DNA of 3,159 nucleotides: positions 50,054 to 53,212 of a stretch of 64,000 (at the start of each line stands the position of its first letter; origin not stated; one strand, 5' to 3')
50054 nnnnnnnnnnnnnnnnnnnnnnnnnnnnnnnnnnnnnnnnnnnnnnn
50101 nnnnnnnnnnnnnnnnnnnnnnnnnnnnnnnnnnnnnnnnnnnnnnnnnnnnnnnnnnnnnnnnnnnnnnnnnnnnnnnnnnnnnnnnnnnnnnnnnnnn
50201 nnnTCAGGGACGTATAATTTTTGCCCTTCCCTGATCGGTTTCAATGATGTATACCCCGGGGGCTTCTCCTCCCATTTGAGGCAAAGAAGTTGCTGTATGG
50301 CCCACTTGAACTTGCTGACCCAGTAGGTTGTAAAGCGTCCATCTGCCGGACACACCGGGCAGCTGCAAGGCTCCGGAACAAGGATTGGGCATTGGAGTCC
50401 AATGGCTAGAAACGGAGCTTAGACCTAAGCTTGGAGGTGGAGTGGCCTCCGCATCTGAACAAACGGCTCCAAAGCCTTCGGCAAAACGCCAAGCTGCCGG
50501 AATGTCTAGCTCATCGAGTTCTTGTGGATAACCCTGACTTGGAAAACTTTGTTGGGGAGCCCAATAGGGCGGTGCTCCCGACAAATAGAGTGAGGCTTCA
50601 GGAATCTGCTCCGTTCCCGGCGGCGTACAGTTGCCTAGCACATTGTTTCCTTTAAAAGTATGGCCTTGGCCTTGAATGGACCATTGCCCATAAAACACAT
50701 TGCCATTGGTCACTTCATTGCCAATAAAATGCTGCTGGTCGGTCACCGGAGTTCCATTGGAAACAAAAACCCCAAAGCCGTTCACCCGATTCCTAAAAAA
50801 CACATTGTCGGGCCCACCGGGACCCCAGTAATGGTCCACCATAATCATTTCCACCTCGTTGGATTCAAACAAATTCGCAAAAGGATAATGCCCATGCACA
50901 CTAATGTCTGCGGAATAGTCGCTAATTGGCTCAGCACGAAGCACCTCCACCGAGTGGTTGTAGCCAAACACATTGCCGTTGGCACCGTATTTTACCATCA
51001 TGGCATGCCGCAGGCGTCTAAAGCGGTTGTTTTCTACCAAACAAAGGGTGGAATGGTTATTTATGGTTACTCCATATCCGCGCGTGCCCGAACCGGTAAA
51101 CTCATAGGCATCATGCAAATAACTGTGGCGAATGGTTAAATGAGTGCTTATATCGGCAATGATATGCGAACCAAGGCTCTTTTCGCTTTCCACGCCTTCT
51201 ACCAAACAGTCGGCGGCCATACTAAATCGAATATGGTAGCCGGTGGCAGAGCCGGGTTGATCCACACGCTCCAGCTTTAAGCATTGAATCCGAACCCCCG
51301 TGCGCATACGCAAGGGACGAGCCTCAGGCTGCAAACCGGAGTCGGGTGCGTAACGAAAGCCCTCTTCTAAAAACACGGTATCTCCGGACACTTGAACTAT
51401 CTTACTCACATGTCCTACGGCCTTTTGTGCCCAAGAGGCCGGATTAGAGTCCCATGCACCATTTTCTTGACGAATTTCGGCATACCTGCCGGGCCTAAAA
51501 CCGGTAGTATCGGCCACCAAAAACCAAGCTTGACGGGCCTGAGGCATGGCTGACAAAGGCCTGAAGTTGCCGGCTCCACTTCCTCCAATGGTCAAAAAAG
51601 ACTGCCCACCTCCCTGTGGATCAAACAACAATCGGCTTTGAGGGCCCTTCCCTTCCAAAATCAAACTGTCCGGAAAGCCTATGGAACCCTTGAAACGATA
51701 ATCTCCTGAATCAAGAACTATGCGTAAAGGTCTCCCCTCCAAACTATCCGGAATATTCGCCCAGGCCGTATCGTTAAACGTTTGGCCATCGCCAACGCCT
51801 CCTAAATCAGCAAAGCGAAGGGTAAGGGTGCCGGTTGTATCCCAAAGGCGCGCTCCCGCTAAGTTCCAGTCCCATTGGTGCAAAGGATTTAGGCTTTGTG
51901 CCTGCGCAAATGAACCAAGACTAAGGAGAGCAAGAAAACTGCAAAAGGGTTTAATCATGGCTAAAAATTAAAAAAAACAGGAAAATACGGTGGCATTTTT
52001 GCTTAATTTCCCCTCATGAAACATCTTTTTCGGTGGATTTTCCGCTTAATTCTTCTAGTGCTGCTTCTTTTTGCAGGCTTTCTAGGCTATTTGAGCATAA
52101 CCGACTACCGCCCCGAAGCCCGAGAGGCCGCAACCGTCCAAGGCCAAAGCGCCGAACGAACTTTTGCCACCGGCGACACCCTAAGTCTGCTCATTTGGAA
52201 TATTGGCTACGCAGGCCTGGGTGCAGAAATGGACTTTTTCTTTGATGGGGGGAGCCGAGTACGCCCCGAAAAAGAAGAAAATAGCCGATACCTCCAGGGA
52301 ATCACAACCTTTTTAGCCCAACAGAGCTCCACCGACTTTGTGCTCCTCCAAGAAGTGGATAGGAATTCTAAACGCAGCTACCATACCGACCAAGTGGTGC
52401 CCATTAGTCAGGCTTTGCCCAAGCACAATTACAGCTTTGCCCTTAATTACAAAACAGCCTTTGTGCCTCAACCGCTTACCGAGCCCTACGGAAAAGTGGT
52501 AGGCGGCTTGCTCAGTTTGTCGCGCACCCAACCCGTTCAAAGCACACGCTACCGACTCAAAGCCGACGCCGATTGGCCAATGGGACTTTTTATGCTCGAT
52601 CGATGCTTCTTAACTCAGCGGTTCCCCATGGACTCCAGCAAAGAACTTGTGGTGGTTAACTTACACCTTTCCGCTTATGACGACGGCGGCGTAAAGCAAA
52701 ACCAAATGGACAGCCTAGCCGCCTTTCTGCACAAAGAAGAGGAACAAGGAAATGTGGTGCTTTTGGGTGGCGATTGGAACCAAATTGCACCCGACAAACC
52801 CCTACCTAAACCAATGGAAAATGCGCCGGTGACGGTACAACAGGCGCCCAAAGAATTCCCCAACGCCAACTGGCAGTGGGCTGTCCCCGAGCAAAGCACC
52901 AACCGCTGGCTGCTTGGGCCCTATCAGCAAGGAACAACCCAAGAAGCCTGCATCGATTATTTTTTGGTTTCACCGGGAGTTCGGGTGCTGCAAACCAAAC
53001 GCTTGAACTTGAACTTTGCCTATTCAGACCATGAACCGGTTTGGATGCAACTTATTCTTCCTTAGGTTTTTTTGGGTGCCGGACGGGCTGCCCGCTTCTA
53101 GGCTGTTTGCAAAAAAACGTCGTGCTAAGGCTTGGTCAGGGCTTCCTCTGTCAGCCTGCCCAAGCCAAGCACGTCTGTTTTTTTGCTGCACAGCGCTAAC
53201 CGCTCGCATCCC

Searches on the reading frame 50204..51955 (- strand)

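Call 59: search_protein_families(library=pfam, proteins=[window:50204-51955:-], max_evalue=0.00001)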
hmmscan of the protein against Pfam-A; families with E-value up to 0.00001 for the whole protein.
window:50204-51955:- (583 aa): 0 families

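Call 92: search_protein_families(library=pfam, proteins=[window:50204-51955:-], max_evalue=0.01)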
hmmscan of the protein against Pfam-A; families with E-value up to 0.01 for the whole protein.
window:50204-51955:- (583 aa): 1 family
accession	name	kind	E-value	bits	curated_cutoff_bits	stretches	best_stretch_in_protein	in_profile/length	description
PF13229.12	Beta_helix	-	0.0015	18.6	25.9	0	239-321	69-144/158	Right handed beta helix region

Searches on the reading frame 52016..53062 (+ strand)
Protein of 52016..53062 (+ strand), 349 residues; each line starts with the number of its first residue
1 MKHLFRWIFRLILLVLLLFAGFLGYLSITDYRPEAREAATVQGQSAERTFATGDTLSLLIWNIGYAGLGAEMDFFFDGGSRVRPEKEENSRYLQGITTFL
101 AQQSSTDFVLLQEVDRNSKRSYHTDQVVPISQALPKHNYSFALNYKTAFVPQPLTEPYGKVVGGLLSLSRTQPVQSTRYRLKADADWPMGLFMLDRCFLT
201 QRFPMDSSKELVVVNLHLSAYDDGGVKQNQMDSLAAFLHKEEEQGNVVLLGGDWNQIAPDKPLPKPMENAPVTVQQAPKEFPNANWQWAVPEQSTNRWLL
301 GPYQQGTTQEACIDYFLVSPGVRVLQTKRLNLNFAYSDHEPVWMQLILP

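Call 59: search_protein_families(library=pfam, proteins=[window:52016-53062:+], max_evalue=0.00001)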
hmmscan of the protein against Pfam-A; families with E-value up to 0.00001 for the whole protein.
window:52016-53062:+ (349 aa): 1 family
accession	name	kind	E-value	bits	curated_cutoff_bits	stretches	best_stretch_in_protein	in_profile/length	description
PF03372.29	Exo_endo_phos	-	4.9e-11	43.2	24.5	1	61-339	3-225/225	Endonuclease/Exonuclease/phosphatase family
